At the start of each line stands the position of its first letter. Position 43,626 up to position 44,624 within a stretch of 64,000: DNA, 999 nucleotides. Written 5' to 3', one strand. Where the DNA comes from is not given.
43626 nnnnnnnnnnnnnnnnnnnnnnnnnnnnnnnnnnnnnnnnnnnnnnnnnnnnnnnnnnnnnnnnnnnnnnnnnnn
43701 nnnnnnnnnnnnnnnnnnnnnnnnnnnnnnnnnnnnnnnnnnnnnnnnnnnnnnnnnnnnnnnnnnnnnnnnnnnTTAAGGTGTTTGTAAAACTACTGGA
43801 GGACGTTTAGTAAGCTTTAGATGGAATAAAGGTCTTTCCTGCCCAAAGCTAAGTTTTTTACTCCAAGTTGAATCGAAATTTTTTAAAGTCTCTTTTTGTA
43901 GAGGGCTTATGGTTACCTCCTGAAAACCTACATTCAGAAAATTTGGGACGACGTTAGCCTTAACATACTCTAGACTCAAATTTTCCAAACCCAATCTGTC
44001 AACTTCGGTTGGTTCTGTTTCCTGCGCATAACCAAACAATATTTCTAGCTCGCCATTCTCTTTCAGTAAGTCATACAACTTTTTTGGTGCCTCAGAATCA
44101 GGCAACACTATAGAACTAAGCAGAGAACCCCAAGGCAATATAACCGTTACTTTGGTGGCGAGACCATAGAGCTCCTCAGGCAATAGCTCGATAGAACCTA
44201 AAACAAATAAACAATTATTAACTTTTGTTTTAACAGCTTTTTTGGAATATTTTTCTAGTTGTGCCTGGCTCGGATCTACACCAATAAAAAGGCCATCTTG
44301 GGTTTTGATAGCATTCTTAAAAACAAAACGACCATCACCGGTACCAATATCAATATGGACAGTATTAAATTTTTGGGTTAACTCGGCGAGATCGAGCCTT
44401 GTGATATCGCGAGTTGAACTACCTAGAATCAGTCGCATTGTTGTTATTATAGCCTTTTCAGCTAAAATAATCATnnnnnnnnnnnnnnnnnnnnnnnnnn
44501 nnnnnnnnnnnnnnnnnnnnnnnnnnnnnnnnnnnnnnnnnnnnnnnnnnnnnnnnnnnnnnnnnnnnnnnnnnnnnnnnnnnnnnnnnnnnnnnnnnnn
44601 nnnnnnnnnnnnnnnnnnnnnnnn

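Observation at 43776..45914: NpmA/KamB-family-like 16S rRNA methyltransferase next to an ABC-F ATPase: possible ribosome-protection pair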

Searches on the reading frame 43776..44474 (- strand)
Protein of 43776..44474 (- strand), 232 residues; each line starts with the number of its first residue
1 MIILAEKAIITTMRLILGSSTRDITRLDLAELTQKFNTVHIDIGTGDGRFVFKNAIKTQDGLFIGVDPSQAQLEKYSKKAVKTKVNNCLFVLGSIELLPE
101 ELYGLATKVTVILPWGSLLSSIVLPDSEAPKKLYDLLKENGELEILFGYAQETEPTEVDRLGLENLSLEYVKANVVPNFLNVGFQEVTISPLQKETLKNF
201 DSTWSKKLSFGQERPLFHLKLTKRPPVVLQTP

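Call 3: search_protein_families(library=pfam, proteins=[window:43776-44474:-], max_evalue=0.01)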
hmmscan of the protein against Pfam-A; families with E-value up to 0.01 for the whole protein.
window:43776-44474:- (232 aa): 6 families
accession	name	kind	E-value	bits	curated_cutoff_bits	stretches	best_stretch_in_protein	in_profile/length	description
PF24675.1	NpmA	-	7.7e-52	176.1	60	1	15-220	2-211/214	16S rRNA (adenine(1408)-N(1))-methyltransferase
PF13847.12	Methyltransf_31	-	3.2e-09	37.1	27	1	37-109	4-75/145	Methyltransferase domain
PF13649.12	Methyltransf_25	-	7.9e-07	30.1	27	1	42-141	3-97/97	Methyltransferase domain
PF02390.23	Methyltransf_4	-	2e-06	27.8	24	1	38-100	3-66/173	Putative methyltransferase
PF08242.18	Methyltransf_12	-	7.2e-05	23.9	30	1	41-143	1-98/98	Methyltransferase domain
PF08241.18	Methyltransf_11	-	0.0062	17.6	21.2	0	42-99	2-55/95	Methyltransferase domain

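Call 4: search_protein_families(library=ncbifam, proteins=[window:43776-44474:-], max_evalue=0.01)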
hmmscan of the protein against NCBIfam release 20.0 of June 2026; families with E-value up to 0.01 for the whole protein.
window:43776-44474:- (232 aa): 10 families
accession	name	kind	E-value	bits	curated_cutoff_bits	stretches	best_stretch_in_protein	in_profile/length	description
NF000030.2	16S_rRNA_NpmA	exception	1.7e-37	129.2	470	1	15-218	3-211/219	16S rRNA (adenine(1408)-N(1))-methyltransferase NpmA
NF040634.1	16S_A1408_NpmB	exception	1.2e-35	122.9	460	1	15-222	4-215/217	16S rRNA (adenine(1408)-N(1))-methyltransferase NpmB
NF051863.1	16S_A1408_WarA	equivalog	8.6e-28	97.3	305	1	39-221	1-180/190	16S rRNA (adenine(1408)-N(1))-methyltransferase WarA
NF000363.1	self_KamB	exception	6.1e-18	65.1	350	1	13-211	1-201/216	16S rRNA (adenine(1408)-N(1))-methyltransferase KamB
TIGR00091.1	TIGR00091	equivalog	3.4e-07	29.8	112.65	1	28-101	8-81/194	tRNA (guanosine(46)-N7)-methyltransferase TrmB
NF001080.0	PRK00121.2-2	equivalog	2.9e-06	26.7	132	1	36-99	46-109/224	tRNA (guanosine(46)-N7)-methyltransferase TrmB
NF008823.0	PRK11873.1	subfamily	4.3e-05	23.1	263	1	37-100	79-142/272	arsenite methyltransferase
NF001244.0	PRK00216.1-5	equivalog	0.00037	19.9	216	1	32-99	44-113/236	bifunctional demethylmenaquinone methyltransferase/2-methoxy-6-polyprenyl-1,4-benzoquinol methylase UbiE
NF010719.0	PRK14121.1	equivalog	0.0005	19.2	402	1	29-91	114-177/396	tRNA (guanosine(46)-N7)-methyltransferase TrmB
TIGR00452.1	TIGR00452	equivalog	0.0022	16.9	275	0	39-102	120-182/316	tRNA 5-methoxyuridine(34)/uridine 5-oxyacetic acid(34) synthase CmoB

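Call 5: search_solved_structures(query=window:43776-44474:-, max_evalue=10, show_alignments=3)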
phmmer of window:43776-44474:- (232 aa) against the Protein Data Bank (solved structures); distinct sequences matched with E-value up to 10: 17.
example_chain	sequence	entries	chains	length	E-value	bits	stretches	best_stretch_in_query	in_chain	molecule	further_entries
7jlz_A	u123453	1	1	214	5.6e-62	212.4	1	13-223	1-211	16S rRNA methylase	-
3mte_A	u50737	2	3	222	2.5e-38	135.1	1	12-219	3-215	16S rRNA methylase | 16S rRNA (adenine(1408)-N(1))-methyltransferase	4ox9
3p2e_A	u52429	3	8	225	5.8e-38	133.9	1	14-219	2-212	16S rRNA methylase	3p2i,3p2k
3pb3_A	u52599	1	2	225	2.7e-37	131.7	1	14-219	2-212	16S rRNA methylase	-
7ehf_A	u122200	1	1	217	7.7e-34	120.4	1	14-222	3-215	16S rRNA methyltransferase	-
4rwz_A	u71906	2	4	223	1.2e-25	93.6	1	17-210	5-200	Putative rRNA methyltransferase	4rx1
5bw5_A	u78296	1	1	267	1.2e-23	87.1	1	11-223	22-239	16S rRNA (adenine(1408)-N(1))-methyltransferase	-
4x1o_A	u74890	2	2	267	3.1e-23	85.8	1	11-223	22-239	16S rRNA (adenine(1408)-N(1))-methyltransferase | Uncharacterized protein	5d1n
5bw4_A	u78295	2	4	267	2.8e-21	79.4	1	11-223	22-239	16S rRNA (adenine(1408)-N(1))-methyltransferase | Uncharacterized protein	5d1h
3mq2_A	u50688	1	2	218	4.9e-13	52.4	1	12-214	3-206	16S rRNA methyltransferase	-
1yzh_A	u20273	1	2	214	0.07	15.9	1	34-88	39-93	tRNA (guanine-N(7)-)-methyltransferase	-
7nyb_A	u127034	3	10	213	0.31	13.8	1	36-77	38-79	tRNA (guanine-N(7)-)-methyltransferase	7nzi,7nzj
2fca_A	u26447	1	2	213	0.31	13.8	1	36-77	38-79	tRNA (guanine-N(7)-)-methyltransferase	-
2c49_A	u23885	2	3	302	0.5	13.2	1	35-87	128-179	SUGAR KINASE MJ0406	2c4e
5bxy_A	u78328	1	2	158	0.58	13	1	27-83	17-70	RNA methyltransferase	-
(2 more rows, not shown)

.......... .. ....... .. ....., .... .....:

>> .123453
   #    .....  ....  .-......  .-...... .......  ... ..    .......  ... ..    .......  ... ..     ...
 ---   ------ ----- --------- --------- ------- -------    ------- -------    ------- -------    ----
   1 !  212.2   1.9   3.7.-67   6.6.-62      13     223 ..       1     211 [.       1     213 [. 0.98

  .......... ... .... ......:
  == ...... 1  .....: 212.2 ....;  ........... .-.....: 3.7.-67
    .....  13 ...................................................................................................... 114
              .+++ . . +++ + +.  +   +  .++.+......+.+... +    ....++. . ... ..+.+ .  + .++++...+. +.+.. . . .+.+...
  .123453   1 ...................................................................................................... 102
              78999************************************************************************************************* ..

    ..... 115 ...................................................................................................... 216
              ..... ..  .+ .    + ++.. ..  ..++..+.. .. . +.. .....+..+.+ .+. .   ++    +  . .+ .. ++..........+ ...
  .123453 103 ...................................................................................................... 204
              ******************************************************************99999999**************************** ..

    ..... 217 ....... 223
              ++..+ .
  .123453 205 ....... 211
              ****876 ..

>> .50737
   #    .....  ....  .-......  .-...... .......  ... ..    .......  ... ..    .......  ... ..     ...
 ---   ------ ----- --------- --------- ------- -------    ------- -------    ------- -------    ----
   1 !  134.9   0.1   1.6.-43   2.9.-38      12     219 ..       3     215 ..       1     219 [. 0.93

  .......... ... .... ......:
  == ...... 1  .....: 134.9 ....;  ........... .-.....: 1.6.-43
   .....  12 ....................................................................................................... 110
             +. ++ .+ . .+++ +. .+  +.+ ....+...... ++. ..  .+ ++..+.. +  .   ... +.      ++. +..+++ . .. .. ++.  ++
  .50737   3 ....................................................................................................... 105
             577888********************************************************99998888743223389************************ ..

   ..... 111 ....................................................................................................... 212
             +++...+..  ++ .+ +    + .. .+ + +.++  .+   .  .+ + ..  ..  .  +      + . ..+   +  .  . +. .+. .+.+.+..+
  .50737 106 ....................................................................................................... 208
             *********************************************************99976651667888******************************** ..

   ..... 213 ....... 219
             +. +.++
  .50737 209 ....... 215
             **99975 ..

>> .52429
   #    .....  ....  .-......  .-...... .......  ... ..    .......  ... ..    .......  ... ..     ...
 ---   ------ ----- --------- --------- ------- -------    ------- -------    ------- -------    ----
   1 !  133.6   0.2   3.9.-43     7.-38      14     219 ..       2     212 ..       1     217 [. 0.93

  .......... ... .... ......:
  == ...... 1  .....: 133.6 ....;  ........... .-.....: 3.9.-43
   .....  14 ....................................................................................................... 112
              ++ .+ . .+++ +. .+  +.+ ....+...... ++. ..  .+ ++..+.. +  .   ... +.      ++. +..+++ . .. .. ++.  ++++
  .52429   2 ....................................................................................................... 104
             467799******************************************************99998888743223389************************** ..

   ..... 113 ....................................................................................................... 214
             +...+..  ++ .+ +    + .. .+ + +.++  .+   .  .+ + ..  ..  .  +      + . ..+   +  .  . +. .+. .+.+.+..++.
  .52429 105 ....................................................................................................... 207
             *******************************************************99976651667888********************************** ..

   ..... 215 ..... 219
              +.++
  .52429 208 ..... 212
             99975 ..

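Call 9: find_homologous_proteins(query=window:43776-44474:-, max_evalue=0.00001)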
Query window:43776-44474:- (232 aa): 156 proteins with E <= 0.00001 among 697 candidates; the best 120 are listed.
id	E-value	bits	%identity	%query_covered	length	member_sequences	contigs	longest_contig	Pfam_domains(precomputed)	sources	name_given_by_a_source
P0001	2.3e-143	493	98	100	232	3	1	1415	PF13847.13,PF13649.13,PF02390.24,PF24675.2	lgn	-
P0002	3.4e-132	457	92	99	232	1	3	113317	PF13847.13,PF13649.13,PF02390.24,PF24675.2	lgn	-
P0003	1.7e-70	255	54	93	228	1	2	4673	PF13847.13,PF13649.13,PF02390.24,PF24675.2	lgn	-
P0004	2.7e-70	254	53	92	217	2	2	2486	PF13847.13,PF13649.13,PF02390.24,PF24675.2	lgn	-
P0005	6.8e-70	253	56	91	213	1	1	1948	PF13649.13,PF24675.2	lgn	-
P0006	7.5e-68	246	53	95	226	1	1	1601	PF13847.13,PF13649.13,PF02390.24,PF24675.2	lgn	-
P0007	2.1e-66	242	51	91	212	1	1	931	PF13847.13,PF24675.2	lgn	-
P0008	8.4e-63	230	51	91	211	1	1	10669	PF13847.13,PF13649.13,PF02390.24,PF24675.2,PF08242.19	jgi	jgi:16S rRNA (adenine(1408)-N(1))-methyltransferase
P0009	2.0e-62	229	50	92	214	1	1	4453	PF13847.13,PF13649.13,PF02390.24,PF24675.2,PF08242.19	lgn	-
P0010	3.3e-61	225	47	91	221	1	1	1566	PF13847.13,PF13649.13,PF02390.24,PF24675.2,PF08242.19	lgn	-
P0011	3.8e-61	224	48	91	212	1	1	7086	PF13847.13,PF13649.13,PF02390.24,PF24675.2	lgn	-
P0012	2.5e-59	219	48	91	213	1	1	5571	PF13847.13,PF13649.13,PF02390.24,PF24675.2,PF08241.19,PF08242.19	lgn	-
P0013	2.8e-59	218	48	91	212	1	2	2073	PF13847.13,PF13649.13,PF02390.24,PF24675.2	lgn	-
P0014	3.7e-59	218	48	91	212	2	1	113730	PF13847.13,PF02390.24,PF24675.2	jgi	-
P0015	9.4e-59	217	48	91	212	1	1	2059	PF02390.24,PF24675.2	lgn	-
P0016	9.4e-59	217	49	90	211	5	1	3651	PF13847.13,PF02390.24,PF24675.2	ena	-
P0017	2.1e-58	216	50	91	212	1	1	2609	PF13847.13,PF13649.13,PF02390.24,PF24675.2,PF08242.19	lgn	-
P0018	2.2e-58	215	48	91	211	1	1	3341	PF13847.13,PF13649.13,PF02390.24,PF24675.2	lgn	-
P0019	2.9e-58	215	47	92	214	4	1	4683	PF13847.13,PF13649.13,PF02390.24,PF24675.2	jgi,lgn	-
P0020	5.0e-58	214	48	91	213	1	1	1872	PF13847.13,PF13649.13,PF02390.24,PF24675.2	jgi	jgi:16S rRNA (adenine(1408)-N(1))-methyltransferase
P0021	1.2e-57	213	49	90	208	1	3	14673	PF13847.13,PF13649.13,PF02390.24,PF24675.2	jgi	-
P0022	1.8e-57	213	49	91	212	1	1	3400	PF13847.13,PF13649.13,PF02390.24,PF24675.2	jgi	jgi:16S rRNA (adenine(1408)-N(1))-methyltransferase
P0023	2.4e-57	212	47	91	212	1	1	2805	PF13847.13,PF13649.13,PF02390.24,PF24675.2,PF08241.19,PF08242.19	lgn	-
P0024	4.5e-57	211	46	91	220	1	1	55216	PF13847.13,PF13649.13,PF02390.24,PF24675.2,PF08242.19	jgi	jgi:16S rRNA (adenine(1408)-N(1))-methyltransferase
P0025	1.0e-56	210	47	91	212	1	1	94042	PF13847.13,PF13649.13,PF02390.24,PF24675.2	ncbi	ncbi:methyltransferase domain-containing protein [Patescibacteria group bacterium]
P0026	1.7e-56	209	46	90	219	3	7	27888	PF13847.13,PF13649.13,PF02390.24,PF24675.2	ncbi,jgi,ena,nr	ncbi:MAG TPA: methyltransferase domain-containing protein [bacterium]|nr:methyltransferase domain-co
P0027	3.6e-56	208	46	91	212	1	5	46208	PF13847.13,PF02390.24,PF24675.2,PF08242.19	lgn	-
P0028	7.0e-56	207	50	90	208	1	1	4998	PF13847.13,PF13649.13,PF02390.24,PF24675.2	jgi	-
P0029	1.0e-55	207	49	90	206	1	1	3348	PF13847.13,PF13649.13,PF02390.24,PF24675.2,PF08241.19,PF08242.19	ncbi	-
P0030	1.8e-55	206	46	91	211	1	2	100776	PF13847.13,PF13649.13,PF02390.24,PF24675.2,PF08241.19,PF08242.19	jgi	jgi:16S rRNA (adenine(1408)-N(1))-methyltransferase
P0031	3.2e-55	205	48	90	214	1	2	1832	PF13847.13,PF13649.13,PF02390.24,PF24675.2,PF08242.19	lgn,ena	-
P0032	5.0e-55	204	47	91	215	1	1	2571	PF13847.13,PF13649.13,PF02390.24,PF24675.2,PF08241.19,PF08242.19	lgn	-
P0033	5.1e-55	204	44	91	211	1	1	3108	PF13847.13,PF13649.13,PF02390.24,PF24675.2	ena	-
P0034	8.6e-55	204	48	91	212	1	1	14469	PF13847.13,PF13649.13,PF02390.24,PF24675.2,PF08242.19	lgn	-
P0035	2.0e-54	203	46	90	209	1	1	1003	PF13847.13,PF13649.13,PF02390.24,PF24675.2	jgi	-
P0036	6.5e-54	201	45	91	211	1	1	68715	PF13847.13,PF13649.13,PF24675.2,PF08241.19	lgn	-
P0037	7.0e-54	201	46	91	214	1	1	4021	PF13847.13,PF13649.13,PF02390.24,PF24675.2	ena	-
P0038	1.2e-53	200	46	91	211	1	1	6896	PF13847.13,PF13649.13,PF24675.2,PF08241.19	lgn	-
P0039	1.2e-53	200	48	91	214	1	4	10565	PF13847.13,PF13649.13,PF02390.24,PF24675.2,PF08241.19,PF08242.19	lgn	-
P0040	1.3e-53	200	46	89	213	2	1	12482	PF13847.13,PF13649.13,PF02390.24,PF24675.2,PF08241.19,PF08242.19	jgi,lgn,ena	-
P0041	1.6e-53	200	45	91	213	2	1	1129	PF13847.13,PF13649.13,PF02390.24,PF24675.2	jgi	-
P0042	2.0e-53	199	49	91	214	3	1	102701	PF13847.13,PF13649.13,PF02390.24,PF24675.2,PF08242.19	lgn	-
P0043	5.3e-53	198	47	91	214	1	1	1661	PF13847.13,PF13649.13,PF02390.24,PF24675.2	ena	-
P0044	5.8e-53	198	47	85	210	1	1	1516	PF13847.13,PF13649.13,PF02390.24,PF24675.2,PF08241.19,PF08242.19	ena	-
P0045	1.0e-52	197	46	91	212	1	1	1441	PF13847.13,PF13649.13,PF02390.24,PF24675.2,PF08242.19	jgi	jgi:16S rRNA (adenine(1408)-N(1))-methyltransferase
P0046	2.2e-52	196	47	85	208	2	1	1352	PF13847.13,PF13649.13,PF02390.24,PF24675.2,PF08242.19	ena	-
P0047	4.2e-52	195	49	91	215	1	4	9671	PF13847.13,PF02390.24,PF24675.2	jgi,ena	-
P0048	7.4e-52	194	49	91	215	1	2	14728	PF13847.13,PF02390.24,PF24675.2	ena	-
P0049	7.8e-52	194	49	91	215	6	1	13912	PF13847.13,PF02390.24,PF24675.2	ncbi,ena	-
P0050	1.5e-51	193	46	91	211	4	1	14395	PF13847.13,PF13649.13,PF02390.24,PF24675.2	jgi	-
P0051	2.1e-51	193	47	89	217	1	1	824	PF13847.13,PF13649.13,PF02390.24,PF24675.2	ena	-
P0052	2.7e-51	192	43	91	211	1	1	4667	PF13847.13,PF13649.13,PF02390.24,PF24675.2,PF08241.19,PF08242.19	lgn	-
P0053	3.5e-51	192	44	91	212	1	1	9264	PF13847.13,PF13649.13,PF02390.24,PF24675.2,PF08242.19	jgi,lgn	-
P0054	7.6e-51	191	50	83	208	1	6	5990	PF13847.13,PF13489.13,PF13649.13,PF02390.24,PF24675.2,PF08241.19,PF08242.19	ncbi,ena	-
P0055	7.8e-51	191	47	82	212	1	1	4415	PF13847.13,PF13649.13,PF02390.24,PF24675.2,PF08242.19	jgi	jgi:16S rRNA (adenine(1408)-N(1))-methyltransferase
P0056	9.5e-51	191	47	89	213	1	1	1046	PF13847.13,PF13649.13,PF02390.24,PF24675.2,PF08242.19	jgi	-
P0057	1.1e-50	190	44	91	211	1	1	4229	PF13847.13,PF24675.2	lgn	-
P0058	2.0e-50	189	45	91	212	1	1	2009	PF13847.13,PF13649.13,PF02390.24,PF24675.2,PF08242.19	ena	-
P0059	2.8e-50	189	44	89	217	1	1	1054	PF13847.13,PF13649.13,PF02390.24,PF24675.2,PF08242.19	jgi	jgi:16S rRNA (adenine(1408)-N(1))-methyltransferase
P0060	3.1e-50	189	48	78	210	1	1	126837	PF13847.13,PF13649.13,PF02390.24,PF24675.2,PF08241.19,PF08242.19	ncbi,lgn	-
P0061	3.3e-50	189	47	91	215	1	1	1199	PF13847.13,PF02390.24,PF24675.2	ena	-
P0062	3.9e-50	189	45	91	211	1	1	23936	PF13847.13,PF13649.13,PF02390.24,PF24675.2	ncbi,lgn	ncbi:MAG: class I SAM-dependent methyltransferase [Patescibacteria group bacterium]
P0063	7.0e-50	188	45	91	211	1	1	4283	PF13847.13,PF13649.13,PF02390.24,PF24675.2,PF08241.19,PF08242.19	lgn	-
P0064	1.6e-49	186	44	90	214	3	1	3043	PF13847.13,PF13649.13,PF02390.24,PF24675.2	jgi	-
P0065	2.7e-49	186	42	91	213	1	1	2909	PF13847.13,PF13649.13,PF02390.24,PF24675.2,PF08241.19,PF08242.19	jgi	-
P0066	3.3e-49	185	47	91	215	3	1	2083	PF13847.13,PF24675.2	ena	-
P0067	3.7e-49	185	46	91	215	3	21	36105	PF13847.13,PF24675.2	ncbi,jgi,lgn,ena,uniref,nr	ncbi:MAG: 16S rRNA (adenine(1408)-N(1))-methyltransferase [Candidatus Woesebacteria bacterium GW2011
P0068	4.3e-49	185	46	91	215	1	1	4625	PF13847.13,PF02390.24,PF24675.2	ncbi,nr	ncbi:TPA: hypothetical protein DHW62_01695 [candidate division WWE3 bacterium]|nr:hypothetical prote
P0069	5.0e-49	185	46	91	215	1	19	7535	PF13847.13,PF02390.24,PF24675.2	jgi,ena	-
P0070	6.5e-49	185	44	91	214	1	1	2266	PF13847.13,PF13649.13,PF02390.24,PF24675.2,PF08242.19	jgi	jgi:16S rRNA (adenine(1408)-N(1))-methyltransferase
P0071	8.1e-49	184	45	85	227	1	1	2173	PF13847.13,PF13649.13,PF02390.24,PF24675.2,PF08242.19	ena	-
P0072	2.7e-48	182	44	90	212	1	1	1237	PF13847.13,PF13649.13,PF02390.24,PF24675.2,PF08241.19,PF08242.19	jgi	jgi:16S rRNA (adenine(1408)-N(1))-methyltransferase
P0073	3.2e-48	182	42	91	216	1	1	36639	PF13847.13,PF13649.13,PF02390.24,PF24675.2,PF08242.19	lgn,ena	-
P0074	3.4e-48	182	41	91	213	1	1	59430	PF13847.13,PF02390.24,PF24675.2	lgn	-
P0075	2.5e-47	179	43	91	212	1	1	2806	PF13847.13,PF13649.13,PF02390.24,PF24675.2,PF08242.19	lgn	-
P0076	3.0e-47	179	42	91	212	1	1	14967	PF13847.13,PF13649.13,PF02390.24,PF24675.2,PF08241.19,PF08242.19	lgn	-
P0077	1.8e-45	173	44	88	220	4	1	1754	PF13847.13,PF13649.13,PF02390.24,PF24675.2,PF08241.19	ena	-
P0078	2.7e-45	173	46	81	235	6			PF13847.13,PF13649.13,PF02390.24,PF24675.2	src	-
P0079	3.8e-43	166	40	89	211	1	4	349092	PF13847.13,PF13649.13,PF02390.24,PF24675.2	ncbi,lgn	-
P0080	1.4e-40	157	39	90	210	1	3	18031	PF13847.13,PF13649.13,PF02390.24,PF24675.2,PF08241.19,PF08242.19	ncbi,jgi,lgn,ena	jgi:16S rRNA (adenine(1408)-N(1))-methyltransferase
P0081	5.2e-40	155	38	90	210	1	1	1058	PF13847.13,PF13649.13,PF02390.24,PF24675.2,PF08242.19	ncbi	-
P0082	8.1e-34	135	37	84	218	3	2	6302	PF13847.13,PF02390.24,PF24675.2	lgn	-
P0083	8.2e-34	135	40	79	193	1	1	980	PF13847.13,PF02390.24,PF24675.2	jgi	jgi:16S rRNA (adenine(1408)-N(1))-methyltransferase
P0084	2.7e-33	133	35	94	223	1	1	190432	PF02390.24,PF24675.2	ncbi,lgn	ncbi:MAG: 16S rRNA (adenine(1408)-N(1))-methyltransferase NpmA [Bacillota bacterium]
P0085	1.1e-32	131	42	70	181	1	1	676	PF13847.13,PF24675.2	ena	-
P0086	2.8e-32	130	38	84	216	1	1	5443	PF13649.13,PF02390.24,PF24675.2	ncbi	ncbi:MAG: methyltransferase domain-containing protein [Desulfocucumaceae bacterium]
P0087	8.3e-31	125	37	79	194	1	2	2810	PF13847.13,PF02390.24,PF24675.2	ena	-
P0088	1.9e-30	124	38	78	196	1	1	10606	PF13847.13,PF13649.13,PF02390.24,PF24675.2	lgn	-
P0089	2.5e-30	124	35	90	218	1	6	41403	PF02390.24,PF24675.2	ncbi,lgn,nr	ncbi:MAG: hypothetical protein M1130_04475 [Actinobacteria bacterium]|nr:hypothetical protein [Actin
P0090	8.3e-30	122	38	82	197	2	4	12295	PF02390.24,PF24675.2,PF08242.19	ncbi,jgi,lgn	jgi:16S rRNA (adenine(1408)-N(1))-methyltransferase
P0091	6.0e-29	119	35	82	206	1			PF13847.13,PF13649.13,PF02390.24,PF24675.2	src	-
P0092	8.4e-29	119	39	79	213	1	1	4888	PF13847.13,PF13649.13,PF02390.24,PF24675.2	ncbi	ncbi:N/A [soil metagenome]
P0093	1.7e-28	118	38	79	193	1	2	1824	PF13847.13,PF02390.24,PF24675.2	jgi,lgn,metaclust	metaclust:\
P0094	2.7e-27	114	38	78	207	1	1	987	PF13847.13,PF13649.13,PF02390.24,PF24675.2,PF08241.19,PF08242.19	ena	-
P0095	5.0e-27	113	36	78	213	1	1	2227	PF13847.13,PF13649.13,PF02390.24,PF24675.2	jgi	jgi:16S rRNA (adenine(1408)-N(1))-methyltransferase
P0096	1.2e-26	112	35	79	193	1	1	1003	PF13847.13,PF02390.24,PF24675.2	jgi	jgi:16S rRNA (adenine(1408)-N(1))-methyltransferase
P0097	1.8e-26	111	36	78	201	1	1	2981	PF13847.13,PF13649.13,PF02390.24,PF24675.2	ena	-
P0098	4.6e-26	110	35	79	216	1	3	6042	PF13847.13,PF13649.13,PF02390.24,PF24675.2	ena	-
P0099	4.7e-26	110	40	74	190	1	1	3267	PF13847.13,PF13649.13,PF02390.24,PF24675.2,PF08242.19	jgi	jgi:16S rRNA (adenine(1408)-N(1))-methyltransferase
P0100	5.1e-26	110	34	83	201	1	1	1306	PF13847.13,PF13649.13,PF02390.24,PF24675.2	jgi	jgi:16S rRNA (adenine(1408)-N(1))-methyltransferase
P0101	2.6e-25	107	33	81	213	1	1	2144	PF13847.13,PF13649.13,PF02390.24,PF24675.2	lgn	-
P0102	3.2e-25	107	34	82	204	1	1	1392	PF13847.13,PF13649.13,PF02390.24,PF24675.2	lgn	-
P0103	4.7e-25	107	35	78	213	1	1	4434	PF13847.13,PF13649.13,PF02390.24,PF24675.2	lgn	-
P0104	5.0e-25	106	35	78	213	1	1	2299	PF13847.13,PF13649.13,PF02390.24,PF24675.2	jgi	jgi:16S rRNA (adenine(1408)-N(1))-methyltransferase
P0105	8.9e-25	106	36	79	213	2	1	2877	PF13847.13,PF13649.13,PF02390.24,PF24675.2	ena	-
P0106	9.3e-24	102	35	77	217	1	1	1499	PF13847.13,PF13649.13,PF02390.24,PF24675.2,PF08241.19,PF08242.19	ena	-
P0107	1.8e-23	101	33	81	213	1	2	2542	PF13847.13,PF13649.13,PF02390.24,PF24675.2,PF08242.19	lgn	-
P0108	8.5e-21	93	31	77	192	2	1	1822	PF13847.13,PF13649.13,PF02390.24,PF24675.2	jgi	-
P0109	9.8e-21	92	34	93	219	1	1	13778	PF24675.2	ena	-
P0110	2.2e-20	91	36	79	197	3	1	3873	PF13847.13,PF02390.24,PF24675.2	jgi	-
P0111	2.8e-20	91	35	84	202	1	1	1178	PF13847.13,PF13649.13,PF02390.24,PF24675.2,PF08241.19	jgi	-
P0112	5.7e-20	90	33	78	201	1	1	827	PF13847.13,PF13649.13,PF02390.24,PF24675.2,PF08241.19,PF08242.19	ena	-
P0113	1.2e-19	89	34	91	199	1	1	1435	PF02390.24,PF24675.2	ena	-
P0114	2.1e-19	88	35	94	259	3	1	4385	PF24675.2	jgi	jgi:16S rRNA (adenine(1408)-N(1))-methyltransferase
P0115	2.7e-19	88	31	93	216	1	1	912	PF13649.13,PF24675.2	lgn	-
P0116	6.0e-19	87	32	87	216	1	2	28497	PF02390.24,PF24675.2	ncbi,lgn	-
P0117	6.2e-19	86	33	85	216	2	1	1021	PF02390.24,PF24675.2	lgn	-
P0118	6.4e-19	86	34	91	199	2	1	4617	PF02390.24,PF24675.2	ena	-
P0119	1.9e-18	85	33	87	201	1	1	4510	PF13649.13,PF24675.2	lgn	-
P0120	2.9e-18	84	33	77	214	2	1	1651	PF13649.13,PF02390.24,PF24675.2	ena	-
